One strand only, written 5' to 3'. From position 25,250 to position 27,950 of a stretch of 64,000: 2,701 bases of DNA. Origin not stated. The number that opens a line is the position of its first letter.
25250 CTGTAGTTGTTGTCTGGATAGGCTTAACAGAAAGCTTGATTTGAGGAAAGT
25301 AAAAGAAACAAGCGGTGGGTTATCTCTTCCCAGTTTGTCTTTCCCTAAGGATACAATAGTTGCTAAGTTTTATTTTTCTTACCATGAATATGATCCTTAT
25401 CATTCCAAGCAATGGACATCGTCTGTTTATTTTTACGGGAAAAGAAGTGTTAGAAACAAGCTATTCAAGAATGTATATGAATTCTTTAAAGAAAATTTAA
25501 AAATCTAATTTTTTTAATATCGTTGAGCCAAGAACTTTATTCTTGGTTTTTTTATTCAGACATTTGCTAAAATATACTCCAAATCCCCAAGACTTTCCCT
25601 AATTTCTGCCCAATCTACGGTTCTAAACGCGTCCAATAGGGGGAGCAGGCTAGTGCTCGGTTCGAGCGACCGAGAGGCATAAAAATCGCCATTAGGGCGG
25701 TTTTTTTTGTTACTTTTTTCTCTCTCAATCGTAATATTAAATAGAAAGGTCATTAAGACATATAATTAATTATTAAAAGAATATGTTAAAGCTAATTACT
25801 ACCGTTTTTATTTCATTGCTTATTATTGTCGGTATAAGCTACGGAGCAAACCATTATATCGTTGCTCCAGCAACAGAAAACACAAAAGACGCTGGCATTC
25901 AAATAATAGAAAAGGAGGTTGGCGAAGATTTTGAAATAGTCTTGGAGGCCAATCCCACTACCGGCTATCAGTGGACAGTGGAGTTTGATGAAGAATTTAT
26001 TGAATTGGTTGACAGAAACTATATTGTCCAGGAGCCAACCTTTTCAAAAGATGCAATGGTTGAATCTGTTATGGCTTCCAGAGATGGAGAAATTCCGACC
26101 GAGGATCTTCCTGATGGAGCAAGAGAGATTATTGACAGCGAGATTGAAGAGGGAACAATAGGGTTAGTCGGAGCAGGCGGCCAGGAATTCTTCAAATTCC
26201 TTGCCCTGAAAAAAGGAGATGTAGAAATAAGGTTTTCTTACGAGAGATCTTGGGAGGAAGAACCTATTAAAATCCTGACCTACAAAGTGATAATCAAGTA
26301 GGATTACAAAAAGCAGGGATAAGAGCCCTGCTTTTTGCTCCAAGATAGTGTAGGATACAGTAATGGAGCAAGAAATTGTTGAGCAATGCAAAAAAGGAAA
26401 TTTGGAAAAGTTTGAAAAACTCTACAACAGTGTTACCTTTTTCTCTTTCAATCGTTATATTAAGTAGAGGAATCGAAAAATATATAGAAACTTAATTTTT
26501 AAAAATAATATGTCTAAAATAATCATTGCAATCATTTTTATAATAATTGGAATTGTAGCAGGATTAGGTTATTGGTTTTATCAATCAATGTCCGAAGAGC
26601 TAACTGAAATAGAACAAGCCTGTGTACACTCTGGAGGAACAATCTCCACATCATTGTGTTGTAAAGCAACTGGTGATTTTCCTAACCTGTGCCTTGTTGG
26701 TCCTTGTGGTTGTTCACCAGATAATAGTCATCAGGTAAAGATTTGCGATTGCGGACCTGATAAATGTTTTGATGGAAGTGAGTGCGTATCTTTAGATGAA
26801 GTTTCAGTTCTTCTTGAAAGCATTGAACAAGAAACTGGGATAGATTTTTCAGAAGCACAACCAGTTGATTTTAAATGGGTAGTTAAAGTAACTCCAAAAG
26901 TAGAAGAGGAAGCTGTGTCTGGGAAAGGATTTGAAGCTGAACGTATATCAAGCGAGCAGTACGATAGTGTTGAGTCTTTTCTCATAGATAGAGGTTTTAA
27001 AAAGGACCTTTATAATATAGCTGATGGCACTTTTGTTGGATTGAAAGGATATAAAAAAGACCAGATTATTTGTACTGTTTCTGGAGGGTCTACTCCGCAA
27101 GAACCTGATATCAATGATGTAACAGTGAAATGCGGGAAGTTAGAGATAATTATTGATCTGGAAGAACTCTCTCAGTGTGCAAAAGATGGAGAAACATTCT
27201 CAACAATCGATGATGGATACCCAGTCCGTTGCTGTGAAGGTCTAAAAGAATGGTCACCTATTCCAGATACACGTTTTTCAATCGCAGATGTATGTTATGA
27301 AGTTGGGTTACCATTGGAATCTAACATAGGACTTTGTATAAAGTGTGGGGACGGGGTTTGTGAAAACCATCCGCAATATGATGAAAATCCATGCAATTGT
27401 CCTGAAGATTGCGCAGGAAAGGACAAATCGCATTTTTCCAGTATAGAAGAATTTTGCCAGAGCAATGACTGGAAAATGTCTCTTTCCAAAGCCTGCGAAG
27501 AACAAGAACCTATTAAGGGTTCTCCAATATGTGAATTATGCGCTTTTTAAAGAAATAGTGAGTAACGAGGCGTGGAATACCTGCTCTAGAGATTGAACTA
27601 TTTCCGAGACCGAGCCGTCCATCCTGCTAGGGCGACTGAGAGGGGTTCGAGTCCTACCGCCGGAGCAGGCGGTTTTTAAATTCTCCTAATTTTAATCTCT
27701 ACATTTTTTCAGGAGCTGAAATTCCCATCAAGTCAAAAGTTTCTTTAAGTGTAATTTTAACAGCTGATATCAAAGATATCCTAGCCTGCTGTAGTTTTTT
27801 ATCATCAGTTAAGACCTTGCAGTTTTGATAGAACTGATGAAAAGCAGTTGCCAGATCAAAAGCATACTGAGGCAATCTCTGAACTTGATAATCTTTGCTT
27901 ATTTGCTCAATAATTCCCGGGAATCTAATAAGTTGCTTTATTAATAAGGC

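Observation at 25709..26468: Shared ~38-nt upstream motif links a chagasin-type protease inhibitor gene and a Cys-rich secreted protein gene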

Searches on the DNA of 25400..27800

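Call 63: search_rna_families(source=window, start=25400, end=27800, threshold=evalue, max_evalue=5)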
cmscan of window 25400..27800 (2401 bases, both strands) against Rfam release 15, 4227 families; matches with E-value up to 5: 9.
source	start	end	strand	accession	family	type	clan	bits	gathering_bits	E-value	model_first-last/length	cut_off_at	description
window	26212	26339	+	RF02343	ar9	Gene; sRNA;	-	25.6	45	0.2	1-149/149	no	Alphaproteobacterial sRNA ar9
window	26374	26462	-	RF01457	rli22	Gene; sRNA;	CL00114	25.3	80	0.3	1-111/111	no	Listeria sRNA rli22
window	26301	26341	-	RF03560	mir-3926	Gene; miRNA;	-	22.2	82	0.63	1-63/63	no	mir-3926 microRNA precursor family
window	27675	27736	-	RF00049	SNORD36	Gene; snRNA; snoRNA; CD-box;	CL00051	21.4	30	3.3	1-77/77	no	Small nucleolar RNA SNORD36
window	26301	26341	+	RF03560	mir-3926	Gene; miRNA;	-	21.2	82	1.1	1-63/63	no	mir-3926 microRNA precursor family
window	25984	26048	+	RF00221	SNORD43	Gene; snRNA; snoRNA; CD-box;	CL00059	18.4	45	1.7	1-64/64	no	Small nucleolar RNA SNORD43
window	25980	26029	+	RF01526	ceN106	Gene; snRNA; snoRNA; CD-box;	-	17.7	60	2.9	1-77/77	no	C. elegans snoRNA ceN106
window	25660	25740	+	RF00766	mir-335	Gene; miRNA;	-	17.4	64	2.2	1-92/92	no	mir-335 microRNA precursor family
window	27374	27440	+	RF01281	snoR35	Gene; snRNA; snoRNA; CD-box;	CL00053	16.6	40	2.5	1-81/81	no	Small nucleolar RNA snoR35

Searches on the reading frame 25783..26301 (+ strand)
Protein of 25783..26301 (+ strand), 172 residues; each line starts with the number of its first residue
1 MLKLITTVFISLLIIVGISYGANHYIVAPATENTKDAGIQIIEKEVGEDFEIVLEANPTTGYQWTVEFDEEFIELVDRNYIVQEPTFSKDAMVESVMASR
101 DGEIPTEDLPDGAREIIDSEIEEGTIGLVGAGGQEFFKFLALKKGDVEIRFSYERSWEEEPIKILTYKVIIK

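Call 9: search_protein_families(library=pfam, proteins=[window:25783-26301:+], max_evalue=1)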
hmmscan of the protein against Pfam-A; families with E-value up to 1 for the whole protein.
window:25783-26301:+ (172 aa): 3 families
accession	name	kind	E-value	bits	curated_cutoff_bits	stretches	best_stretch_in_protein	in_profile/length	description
PF09394.16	Inhibitor_I42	-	2.4e-21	76.3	27.2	1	46-169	4-89/91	Chagasin family peptidase inhibitor I42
PF13067.11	DUF3930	-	0.22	11.7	25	1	3-27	23-44/51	Protein of unknown function (DUF3930)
PF24284.1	DUF7472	-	0.42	11.2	27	1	7-24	19-36/65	Family of unknown function (DUF7472)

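Call 12: find_encoding_contigs(protein=window:25783-26301:+, flank=10000, max_places=10)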
Protein window:25783-26301:+ (172 aa): no gene with exactly this product is on record in the collection.

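Call 39: find_homologous_proteins(query=window:25783-26301:+)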
Query window:25783-26301:+ (172 aa): 10 proteins with E <= 0.001 among 94 candidates.
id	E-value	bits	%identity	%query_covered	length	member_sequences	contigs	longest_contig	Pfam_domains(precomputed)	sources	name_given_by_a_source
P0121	2.5e-105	367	100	100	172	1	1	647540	PF09394.17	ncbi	ncbi:MAG: protease inhibitor I42 family protein [Candidatus Nealsonbacteria bacterium]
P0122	3.2e-80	286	76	100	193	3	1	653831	PF09394.17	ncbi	ncbi:MAG: protease inhibitor I42 family protein [Candidatus Nealsonbacteria bacterium]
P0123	1.1e-75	271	73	100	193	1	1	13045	PF09394.17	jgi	-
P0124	4.6e-75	269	73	100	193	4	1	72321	PF09394.17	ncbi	-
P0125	2.6e-63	231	65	100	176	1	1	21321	PF09394.17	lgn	-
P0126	1.5e-61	225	63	100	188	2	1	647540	PF09394.17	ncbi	ncbi:MAG: protease inhibitor I42 family protein [Candidatus Nealsonbacteria bacterium]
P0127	2.5e-57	211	58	100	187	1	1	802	PF09394.17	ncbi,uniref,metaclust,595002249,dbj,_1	ncbi:unnamed protein product [marine sediment metagenome]|uniref:Proteinase inhibitor I42 chagasin d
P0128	1.5e-56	209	60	100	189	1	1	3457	PF09394.17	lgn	-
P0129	2.6e-15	74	34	98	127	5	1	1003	PF09394.17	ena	-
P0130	2.4e-13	68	30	98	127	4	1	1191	PF09394.17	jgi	-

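Call 40: find_encoding_contigs(protein=P0126, flank=10000, max_places=3)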
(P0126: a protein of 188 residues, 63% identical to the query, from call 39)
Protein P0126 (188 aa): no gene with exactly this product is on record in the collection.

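Call 41: find_encoding_contigs(protein=P0122, flank=6000, max_places=3)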
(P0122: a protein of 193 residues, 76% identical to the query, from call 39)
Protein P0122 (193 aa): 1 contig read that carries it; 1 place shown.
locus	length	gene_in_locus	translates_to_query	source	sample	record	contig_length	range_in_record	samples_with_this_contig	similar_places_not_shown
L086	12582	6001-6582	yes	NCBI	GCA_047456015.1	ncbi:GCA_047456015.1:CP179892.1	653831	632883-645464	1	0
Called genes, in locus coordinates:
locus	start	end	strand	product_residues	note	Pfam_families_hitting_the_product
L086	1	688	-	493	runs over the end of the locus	PF03065:Glyco_hydro_57, PF02151:UVR (weak)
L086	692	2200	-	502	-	PF08323:Glyco_transf_5, PF00534:Glycos_transf_1, PF13692:Glyco_trans_1_4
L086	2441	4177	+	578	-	PF01807:Zn_ribbon_DnaG, PF08275:DNAG_N, PF13662:Toprim_4, PF01751:Toprim, PF13155:Toprim_2, PF13362:Toprim_3 (weak), PF10410:DnaB_bind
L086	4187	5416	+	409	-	PF03979:Sigma70_r1_1, PF00140:Sigma70_r1_2, PF04542:Sigma70_r2, PF04539:Sigma70_r3, PF04545:Sigma70_r4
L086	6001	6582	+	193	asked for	PF09394:Inhibitor_I42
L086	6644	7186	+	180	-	PF07638:Sigma70_ECF (weak), PF04542:Sigma70_r2, PF08281:Sigma70_r4_2, PF04545:Sigma70_r4 (weak)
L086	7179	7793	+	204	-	PF03891:DUF333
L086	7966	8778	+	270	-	-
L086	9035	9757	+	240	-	PF01988:VIT1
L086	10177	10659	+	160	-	-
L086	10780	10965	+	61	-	-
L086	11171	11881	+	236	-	PF00215:OMPdecase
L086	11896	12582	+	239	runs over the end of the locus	-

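Call 42: list_cluster_members(proteins=[P0126, P0121])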
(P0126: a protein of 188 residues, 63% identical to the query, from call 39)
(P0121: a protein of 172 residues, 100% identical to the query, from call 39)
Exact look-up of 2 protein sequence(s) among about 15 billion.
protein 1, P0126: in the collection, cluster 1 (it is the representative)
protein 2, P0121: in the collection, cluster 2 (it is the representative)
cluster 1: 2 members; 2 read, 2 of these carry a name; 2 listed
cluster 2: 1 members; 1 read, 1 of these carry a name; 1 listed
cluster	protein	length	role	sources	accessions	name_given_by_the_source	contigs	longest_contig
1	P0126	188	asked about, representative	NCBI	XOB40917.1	MAG: protease inhibitor I42 family protein [Candidatus Nealsonbacteria bacterium]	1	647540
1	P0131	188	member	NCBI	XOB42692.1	MAG: protease inhibitor I42 family protein [Candidatus Nealsonbacteria bacterium]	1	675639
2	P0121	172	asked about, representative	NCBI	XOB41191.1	MAG: protease inhibitor I42 family protein [Candidatus Nealsonbacteria bacterium]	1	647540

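Call 43: find_encoding_contigs(protein=P0131, flank=8000, max_places=3)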
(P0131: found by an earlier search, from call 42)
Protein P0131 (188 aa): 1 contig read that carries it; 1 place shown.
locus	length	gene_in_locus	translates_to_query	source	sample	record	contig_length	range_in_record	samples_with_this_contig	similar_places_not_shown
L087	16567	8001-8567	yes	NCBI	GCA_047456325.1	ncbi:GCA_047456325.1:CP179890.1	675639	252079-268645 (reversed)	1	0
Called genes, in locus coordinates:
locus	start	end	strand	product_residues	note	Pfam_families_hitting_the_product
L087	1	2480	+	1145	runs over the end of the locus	PF00133:tRNA-synt_1, PF00300:His_Phos_1, PF00133:tRNA-synt_1, PF09334:tRNA-synt_1g (weak), PF08264:Anticodon_1, PF19302:DUF5915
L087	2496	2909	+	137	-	-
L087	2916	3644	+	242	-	PF11967:RecO_N, PF02565:RecO_C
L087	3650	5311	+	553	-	PF24595:DUF7619 (faint)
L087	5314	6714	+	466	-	PF28494:GlyRS_ins_1 (weak), PF00587:tRNA-synt_2b, PF03129:HGTP_anticodon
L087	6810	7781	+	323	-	PF02016:Peptidase_S66, PF17676:Peptidase_S66C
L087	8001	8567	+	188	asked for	PF09394:Inhibitor_I42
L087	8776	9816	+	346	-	-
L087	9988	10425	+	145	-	PF00877:NLPC_P60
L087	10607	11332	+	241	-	PF10110:GPDPase_memb (faint), PF25231:DUF7847 (weak), PF06790:UPF0259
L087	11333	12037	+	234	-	-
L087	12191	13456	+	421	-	PF00675:Peptidase_M16, PF05193:Peptidase_M16_C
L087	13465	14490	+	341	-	PF01594:AI-2E_transport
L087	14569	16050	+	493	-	PF00133:tRNA-synt_1, PF09334:tRNA-synt_1g, PF00133:tRNA-synt_1, PF01406:tRNA-synt_1e (weak), PF08264:Anticodon_1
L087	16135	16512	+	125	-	-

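Call 60: search_protein_families(library=ncbifam, proteins=[window:25783-26298:+], max_evalue=0.01)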
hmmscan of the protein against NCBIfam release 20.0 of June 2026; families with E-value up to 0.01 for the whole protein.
window:25783-26298:+ (172 aa): 0 families

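Call 76: find_related_loci(query=A1, collection=genome_contigs, flank=5000)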
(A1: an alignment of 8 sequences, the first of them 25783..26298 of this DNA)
Query A1 (172 aa) in genome_contigs; peptide patterns used: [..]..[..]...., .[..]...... (x = any residue, [..] = any of these).
598 stretches matched a pattern (row limit reached: there are more); 292 encode a relative of the query (tblastn E <= 1e-3); the best 80 are kept; 80 distinct loci.
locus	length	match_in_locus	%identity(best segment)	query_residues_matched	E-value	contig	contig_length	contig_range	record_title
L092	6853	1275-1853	73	1-172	4e-85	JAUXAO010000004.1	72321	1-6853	MAG: bacterium isolate CSMAG_2764 CSMAG_2764_k141_115159_length_72321_cov_37.9887, whole genome shotgun sequence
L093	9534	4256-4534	37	40-172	7e-22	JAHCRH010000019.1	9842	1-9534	MAG: Patescibacteria group bacterium isolate CR_Bin_053 NODE_33_length_9842_cov_13.815873, whole genome shotgun sequence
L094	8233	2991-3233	38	40-161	1e-19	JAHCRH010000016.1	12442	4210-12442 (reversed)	MAG: Patescibacteria group bacterium isolate CR_Bin_053 NODE_24_length_12442_cov_10.584958, whole genome shotgun sequenc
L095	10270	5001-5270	33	42-172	6e-18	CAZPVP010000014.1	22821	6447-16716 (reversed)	MAG TPA_asm: uncultured Gammaproteobacteria bacterium isolate SRP141376_co1_289 genome assembly, contig: NODE_4915_lengt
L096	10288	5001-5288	33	40-171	2e-17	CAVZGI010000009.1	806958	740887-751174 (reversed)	MAG: uncultured Methanobacteriaceae archaeon isolate MFD04716.bin.2.169 genome assembly, contig: contig_9933, whole geno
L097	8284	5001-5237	38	41-160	1e-16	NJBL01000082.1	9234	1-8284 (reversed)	MAG: bacterium (candidate division B38) B3_B38 7485, whole genome shotgun sequence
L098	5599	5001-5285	37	26-160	5e-16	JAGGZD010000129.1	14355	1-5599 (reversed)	MAG: Dehalococcoidia bacterium isolate AUK195 PB_MBMC_149_c_000000000066, whole genome shotgun sequence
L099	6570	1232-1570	32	4-161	4e-16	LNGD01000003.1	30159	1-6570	MAG: Candidatus Methanofastidiosum methylothiophilum isolate U1lsi0528_Bin089 AMQ74_contig000003, whole genome shotgun s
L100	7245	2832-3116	36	27-160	4e-16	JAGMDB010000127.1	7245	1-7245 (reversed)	MAG: Dehalococcoidia bacterium isolate RS_17_36 ZL495.bin.36.fa_127, whole genome shotgun sequence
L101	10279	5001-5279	34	40-171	4e-16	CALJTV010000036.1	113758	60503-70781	MAG: uncultured Dehalococcoidia bacterium isolate S1_Bin_MAXBIN__111_1 genome assembly, contig: c_000002007767, whole ge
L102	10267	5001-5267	31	33-163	3e-15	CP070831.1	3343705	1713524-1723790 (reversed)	MAG: Promethearchaeota archaeon isolate bin108 chromosome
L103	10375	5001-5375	33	2-166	1e-14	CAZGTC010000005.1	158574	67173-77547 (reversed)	MAG TPA_asm: uncultured bacterium isolate binchicken_co191_156 genome assembly, contig: NODE_96_length_158574_cov_19.851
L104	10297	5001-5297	30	42-172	1e-14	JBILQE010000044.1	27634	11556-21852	MAG: Akkermansiaceae bacterium isolate ME2018-05-29_3300042473_group8_bin89 Rohwer_bin2752_scaffold_478_c1, whole genome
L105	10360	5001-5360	31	22-171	1e-14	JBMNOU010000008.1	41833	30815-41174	MAG: Christensenellales bacterium isolate SBF912SR8HQ0013 scaffold_1601_c1, whole genome shotgun sequence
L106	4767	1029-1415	27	5-172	2e-14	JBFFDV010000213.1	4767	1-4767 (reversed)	MAG: Anaerolineae bacterium isolate Mix_mud13.2021.11.53 k141_56059_length_4767_cov_7.8532, whole genome shotgun sequenc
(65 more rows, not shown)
